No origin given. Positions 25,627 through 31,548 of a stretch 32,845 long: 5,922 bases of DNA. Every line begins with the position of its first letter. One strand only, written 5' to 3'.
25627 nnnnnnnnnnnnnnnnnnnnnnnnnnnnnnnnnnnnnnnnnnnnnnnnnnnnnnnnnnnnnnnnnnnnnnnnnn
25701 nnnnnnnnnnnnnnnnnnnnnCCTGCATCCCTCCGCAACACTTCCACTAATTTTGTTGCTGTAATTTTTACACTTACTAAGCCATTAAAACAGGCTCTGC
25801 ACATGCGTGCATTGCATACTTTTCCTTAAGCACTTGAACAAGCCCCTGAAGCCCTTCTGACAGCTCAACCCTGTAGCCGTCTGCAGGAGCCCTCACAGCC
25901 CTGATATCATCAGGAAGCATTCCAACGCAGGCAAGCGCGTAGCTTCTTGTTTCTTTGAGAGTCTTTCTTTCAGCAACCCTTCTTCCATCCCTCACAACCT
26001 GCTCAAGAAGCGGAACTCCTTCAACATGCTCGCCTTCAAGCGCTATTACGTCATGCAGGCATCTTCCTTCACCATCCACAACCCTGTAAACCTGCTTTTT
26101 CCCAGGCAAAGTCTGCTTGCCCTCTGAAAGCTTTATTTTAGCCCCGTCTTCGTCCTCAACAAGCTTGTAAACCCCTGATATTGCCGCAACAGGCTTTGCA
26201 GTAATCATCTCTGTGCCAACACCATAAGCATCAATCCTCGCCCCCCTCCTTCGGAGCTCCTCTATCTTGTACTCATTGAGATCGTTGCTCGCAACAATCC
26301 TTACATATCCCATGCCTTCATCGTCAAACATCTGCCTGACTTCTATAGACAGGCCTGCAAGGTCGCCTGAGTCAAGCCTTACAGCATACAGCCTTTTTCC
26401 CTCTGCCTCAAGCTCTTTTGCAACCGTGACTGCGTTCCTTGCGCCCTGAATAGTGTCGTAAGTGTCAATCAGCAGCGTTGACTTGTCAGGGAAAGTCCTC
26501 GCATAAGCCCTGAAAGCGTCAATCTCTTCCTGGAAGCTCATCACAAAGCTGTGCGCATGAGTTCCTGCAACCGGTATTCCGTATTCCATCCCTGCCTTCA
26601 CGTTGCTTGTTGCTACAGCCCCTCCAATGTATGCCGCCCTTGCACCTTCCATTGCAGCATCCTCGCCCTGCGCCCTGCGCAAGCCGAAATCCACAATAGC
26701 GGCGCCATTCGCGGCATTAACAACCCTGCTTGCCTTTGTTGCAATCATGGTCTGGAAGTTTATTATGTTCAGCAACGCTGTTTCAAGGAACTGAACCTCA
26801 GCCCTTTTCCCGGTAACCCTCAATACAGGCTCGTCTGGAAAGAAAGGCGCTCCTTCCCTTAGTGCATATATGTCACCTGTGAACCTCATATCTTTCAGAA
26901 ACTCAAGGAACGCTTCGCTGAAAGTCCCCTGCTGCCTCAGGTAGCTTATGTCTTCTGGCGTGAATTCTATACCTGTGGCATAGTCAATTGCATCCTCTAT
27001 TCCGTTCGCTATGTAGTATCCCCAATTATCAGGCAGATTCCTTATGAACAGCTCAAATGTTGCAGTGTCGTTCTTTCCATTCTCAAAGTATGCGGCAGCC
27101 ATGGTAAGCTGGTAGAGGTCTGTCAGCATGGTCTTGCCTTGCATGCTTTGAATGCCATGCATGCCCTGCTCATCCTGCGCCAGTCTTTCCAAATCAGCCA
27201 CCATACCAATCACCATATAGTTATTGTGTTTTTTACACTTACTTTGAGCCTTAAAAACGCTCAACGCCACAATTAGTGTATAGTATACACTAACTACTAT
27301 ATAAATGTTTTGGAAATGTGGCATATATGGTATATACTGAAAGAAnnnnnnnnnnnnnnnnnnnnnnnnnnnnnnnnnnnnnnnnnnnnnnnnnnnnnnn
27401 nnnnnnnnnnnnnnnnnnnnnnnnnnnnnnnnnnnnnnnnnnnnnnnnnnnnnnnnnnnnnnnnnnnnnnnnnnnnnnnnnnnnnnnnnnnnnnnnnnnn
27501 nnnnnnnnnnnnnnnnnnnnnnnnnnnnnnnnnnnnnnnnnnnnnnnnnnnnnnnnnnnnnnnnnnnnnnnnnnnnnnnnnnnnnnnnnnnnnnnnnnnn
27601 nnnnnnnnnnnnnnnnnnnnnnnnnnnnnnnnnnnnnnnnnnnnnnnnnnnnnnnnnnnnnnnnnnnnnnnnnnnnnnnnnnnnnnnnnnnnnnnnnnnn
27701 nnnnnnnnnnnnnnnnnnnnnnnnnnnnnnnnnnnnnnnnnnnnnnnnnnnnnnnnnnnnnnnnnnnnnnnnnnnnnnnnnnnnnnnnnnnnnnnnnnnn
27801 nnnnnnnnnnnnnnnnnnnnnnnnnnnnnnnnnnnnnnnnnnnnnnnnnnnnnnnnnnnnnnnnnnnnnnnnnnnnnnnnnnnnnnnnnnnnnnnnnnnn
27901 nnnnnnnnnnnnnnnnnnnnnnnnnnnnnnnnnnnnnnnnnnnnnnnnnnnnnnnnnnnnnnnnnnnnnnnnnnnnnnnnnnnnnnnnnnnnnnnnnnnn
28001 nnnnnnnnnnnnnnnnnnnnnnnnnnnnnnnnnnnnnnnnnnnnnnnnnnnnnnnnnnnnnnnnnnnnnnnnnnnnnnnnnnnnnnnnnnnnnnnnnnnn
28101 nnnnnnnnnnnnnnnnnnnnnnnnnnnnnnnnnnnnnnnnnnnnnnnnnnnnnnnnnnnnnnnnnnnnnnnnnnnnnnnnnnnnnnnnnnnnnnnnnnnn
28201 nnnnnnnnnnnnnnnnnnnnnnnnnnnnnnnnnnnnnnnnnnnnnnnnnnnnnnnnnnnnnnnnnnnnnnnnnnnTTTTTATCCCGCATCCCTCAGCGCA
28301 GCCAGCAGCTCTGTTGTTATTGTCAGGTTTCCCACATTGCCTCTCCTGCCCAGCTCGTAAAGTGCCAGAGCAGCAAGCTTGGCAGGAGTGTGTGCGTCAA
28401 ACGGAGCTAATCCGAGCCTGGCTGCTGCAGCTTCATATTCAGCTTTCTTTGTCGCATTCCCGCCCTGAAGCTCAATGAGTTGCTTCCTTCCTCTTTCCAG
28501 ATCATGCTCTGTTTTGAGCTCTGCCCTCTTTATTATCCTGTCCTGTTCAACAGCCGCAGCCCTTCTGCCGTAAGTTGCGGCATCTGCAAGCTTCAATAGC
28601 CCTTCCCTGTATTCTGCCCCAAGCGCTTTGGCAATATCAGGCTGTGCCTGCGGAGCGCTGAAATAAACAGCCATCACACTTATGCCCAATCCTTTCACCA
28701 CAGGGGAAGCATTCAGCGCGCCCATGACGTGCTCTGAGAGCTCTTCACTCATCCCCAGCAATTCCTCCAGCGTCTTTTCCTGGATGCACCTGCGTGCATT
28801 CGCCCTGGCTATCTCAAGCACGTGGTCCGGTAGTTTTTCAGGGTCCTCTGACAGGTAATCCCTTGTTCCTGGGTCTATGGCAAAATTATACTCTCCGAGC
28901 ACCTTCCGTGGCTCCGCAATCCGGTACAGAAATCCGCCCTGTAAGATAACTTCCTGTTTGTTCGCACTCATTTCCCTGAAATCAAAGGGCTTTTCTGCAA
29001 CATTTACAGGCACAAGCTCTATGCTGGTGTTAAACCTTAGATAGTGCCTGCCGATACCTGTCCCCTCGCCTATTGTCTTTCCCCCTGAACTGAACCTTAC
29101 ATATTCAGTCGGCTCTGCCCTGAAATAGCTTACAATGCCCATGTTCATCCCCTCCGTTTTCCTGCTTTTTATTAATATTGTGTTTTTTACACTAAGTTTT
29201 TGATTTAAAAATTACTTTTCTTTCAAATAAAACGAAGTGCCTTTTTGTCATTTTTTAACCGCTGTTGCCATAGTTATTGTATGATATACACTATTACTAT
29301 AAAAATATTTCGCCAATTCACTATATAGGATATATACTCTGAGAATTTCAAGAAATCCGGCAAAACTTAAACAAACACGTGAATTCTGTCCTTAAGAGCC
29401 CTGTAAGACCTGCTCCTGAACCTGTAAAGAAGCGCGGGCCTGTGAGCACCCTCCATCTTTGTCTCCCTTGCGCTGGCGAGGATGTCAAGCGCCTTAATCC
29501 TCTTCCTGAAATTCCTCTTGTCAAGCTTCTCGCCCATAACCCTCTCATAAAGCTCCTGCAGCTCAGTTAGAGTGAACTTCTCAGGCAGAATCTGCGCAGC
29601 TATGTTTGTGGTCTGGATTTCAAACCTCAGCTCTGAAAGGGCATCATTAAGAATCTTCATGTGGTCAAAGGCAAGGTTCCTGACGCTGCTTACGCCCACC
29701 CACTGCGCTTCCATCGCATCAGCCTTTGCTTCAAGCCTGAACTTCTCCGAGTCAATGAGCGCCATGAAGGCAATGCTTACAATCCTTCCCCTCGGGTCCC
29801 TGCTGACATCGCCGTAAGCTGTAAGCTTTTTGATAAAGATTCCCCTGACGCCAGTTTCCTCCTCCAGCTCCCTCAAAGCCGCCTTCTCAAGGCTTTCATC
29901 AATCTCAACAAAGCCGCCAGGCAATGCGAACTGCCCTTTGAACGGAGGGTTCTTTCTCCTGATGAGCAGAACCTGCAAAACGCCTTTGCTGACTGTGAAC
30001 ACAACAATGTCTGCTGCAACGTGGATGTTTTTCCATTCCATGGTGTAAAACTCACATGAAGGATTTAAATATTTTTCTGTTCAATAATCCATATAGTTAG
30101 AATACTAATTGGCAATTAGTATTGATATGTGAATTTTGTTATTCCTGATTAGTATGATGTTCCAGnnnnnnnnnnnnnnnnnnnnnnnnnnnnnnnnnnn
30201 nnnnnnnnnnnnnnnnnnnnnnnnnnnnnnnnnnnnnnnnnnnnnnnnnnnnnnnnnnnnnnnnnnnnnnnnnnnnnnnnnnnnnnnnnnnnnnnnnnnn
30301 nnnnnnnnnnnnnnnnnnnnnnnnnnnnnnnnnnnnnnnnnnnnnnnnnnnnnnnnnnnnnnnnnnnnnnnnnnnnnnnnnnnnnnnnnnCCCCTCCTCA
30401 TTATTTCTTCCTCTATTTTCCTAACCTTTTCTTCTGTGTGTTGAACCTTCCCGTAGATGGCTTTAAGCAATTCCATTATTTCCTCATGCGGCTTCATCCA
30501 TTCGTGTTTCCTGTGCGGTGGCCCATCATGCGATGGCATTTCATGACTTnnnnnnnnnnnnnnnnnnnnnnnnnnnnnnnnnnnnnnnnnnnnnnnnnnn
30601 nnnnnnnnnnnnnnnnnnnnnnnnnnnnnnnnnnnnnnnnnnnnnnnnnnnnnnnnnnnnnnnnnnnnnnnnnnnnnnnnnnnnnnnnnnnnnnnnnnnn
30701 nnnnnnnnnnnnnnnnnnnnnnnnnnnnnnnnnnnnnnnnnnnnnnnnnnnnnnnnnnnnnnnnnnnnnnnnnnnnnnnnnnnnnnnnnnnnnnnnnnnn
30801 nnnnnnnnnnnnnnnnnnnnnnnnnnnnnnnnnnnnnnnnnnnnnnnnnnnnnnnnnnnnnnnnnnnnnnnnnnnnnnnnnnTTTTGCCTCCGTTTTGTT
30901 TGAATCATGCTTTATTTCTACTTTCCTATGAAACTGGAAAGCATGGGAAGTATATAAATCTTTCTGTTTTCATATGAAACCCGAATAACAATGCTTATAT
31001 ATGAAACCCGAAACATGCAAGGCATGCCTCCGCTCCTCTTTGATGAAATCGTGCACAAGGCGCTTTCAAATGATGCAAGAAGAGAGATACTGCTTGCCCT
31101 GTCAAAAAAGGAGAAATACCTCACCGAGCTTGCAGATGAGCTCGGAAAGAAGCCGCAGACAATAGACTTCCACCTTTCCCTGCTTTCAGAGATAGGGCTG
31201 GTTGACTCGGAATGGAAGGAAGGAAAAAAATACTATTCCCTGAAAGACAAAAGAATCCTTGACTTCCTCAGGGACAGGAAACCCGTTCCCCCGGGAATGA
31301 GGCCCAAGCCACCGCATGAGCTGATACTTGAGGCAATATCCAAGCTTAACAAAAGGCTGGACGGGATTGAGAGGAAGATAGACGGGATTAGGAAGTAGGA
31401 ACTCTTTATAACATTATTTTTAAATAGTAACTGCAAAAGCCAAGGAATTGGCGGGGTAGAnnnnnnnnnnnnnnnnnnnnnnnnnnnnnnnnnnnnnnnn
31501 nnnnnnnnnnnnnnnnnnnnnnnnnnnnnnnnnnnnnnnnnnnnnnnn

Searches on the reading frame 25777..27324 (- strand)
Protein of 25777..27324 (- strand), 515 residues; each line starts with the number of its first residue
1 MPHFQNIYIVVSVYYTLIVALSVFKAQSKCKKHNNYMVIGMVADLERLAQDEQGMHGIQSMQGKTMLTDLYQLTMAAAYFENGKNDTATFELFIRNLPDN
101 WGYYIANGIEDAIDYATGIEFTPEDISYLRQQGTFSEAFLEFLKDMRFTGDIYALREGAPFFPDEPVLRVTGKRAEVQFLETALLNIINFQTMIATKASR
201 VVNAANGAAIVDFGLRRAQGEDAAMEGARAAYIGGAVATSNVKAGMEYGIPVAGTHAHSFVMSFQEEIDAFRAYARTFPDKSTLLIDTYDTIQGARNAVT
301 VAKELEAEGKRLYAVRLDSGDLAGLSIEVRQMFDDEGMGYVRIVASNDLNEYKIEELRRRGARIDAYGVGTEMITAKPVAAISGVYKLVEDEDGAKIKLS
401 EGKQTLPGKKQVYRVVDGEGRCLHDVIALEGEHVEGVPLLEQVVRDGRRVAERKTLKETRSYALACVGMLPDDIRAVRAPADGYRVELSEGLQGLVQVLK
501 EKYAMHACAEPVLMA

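Call 5: search_protein_families(library=pfam, proteins=[window:25777-27324:-], max_evalue=0.01)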
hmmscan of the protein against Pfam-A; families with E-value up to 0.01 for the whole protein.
window:25777-27324:- (515 aa): 4 families
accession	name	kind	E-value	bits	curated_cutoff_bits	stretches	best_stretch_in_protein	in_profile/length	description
PF17767.7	NAPRTase_N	-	1.2e-36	126.2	32.6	1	66-189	1-125/125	Nicotinate phosphoribosyltransferase (NAPRTase) N-terminal domain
PF17956.6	NAPRTase_C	-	3.5e-11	44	23.3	1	437-494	53-109/111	Nicotinate phosphoribosyltransferase C-terminal domain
PF04095.22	NAPRTase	-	4.6e-09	36.8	20.8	1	210-374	3-179/239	Nicotinate phosphoribosyltransferase (NAPRTase) family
PF02749.22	QRPTase_N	-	5.8e-06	26.9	27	1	138-189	31-79/82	Quinolinate phosphoribosyl transferase, N-terminal domain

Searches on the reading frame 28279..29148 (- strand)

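Call 5: search_protein_families(library=pfam, proteins=[window:28279-29148:-], max_evalue=0.01)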
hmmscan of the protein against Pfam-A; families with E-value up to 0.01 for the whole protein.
window:28279-29148:- (289 aa): 1 family
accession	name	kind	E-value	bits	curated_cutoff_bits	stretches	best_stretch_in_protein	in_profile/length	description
PF01145.31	Band_7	-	6.1e-12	46.4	23.6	1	22-186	14-165/176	SPFH domain / Band 7 family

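Call 57: search_protein_families(library=padloc, proteins=[window:28279-29148:-], max_evalue=0.01)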
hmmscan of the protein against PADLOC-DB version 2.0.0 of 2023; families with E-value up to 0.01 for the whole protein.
window:28279-29148:- (289 aa): 0 families

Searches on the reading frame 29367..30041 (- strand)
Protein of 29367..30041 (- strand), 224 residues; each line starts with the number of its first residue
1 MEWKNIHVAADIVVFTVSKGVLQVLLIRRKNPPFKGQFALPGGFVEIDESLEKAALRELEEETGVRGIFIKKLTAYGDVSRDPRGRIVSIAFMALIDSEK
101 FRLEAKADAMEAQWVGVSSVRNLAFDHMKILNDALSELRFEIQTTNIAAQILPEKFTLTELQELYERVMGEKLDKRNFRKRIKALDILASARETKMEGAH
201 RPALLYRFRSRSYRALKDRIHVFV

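Call 5: search_protein_families(library=pfam, proteins=[window:29367-30041:-], max_evalue=0.01)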
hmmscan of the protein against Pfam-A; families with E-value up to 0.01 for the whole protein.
window:29367-30041:- (224 aa): 4 families
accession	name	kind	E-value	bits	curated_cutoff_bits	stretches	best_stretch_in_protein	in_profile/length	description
PF21906.2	NrtR_WHD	-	4.1e-25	88.2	27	1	149-208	2-61/61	NrtR DNA-binding winged helix domain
PF00293.34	NUDIX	-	1.5e-20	74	21.1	1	7-126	3-126/134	NUDIX domain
PF19368.5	AraR_C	-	1.4e-16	60.9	23.8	1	146-224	3-82/82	AraR C-terminal winged HTH domain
PF22327.2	Nudt16-like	-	0.00013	22.4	27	1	34-113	31-111/161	U8 snoRNA-decapping enzyme-like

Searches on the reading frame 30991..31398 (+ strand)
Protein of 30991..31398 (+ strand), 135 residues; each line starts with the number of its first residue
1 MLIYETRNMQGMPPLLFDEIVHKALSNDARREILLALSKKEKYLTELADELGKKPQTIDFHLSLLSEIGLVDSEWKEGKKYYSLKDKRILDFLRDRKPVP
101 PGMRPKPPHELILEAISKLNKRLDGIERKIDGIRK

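Call 6: search_protein_families(library=pfam, proteins=[window:30991-31398:+], max_evalue=0.01)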
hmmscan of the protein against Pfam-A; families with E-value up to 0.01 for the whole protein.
window:30991-31398:+ (135 aa): 4 families
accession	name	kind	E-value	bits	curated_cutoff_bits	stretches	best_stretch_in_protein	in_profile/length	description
PF12840.13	HTH_20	-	1e-11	45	27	1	25-73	1-50/51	Helix-turn-helix domain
PF01022.26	HTH_5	-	5.4e-11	42.6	22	1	28-73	2-47/47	Bacterial regulatory protein, arsR family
PF25212.1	HVO_A0114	-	0.00075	19.7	27.6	1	27-79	21-73/84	HVO_A0114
PF09824.15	ArsR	-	0.0058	16.8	28.6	1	23-79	12-65/159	ArsR transcriptional regulator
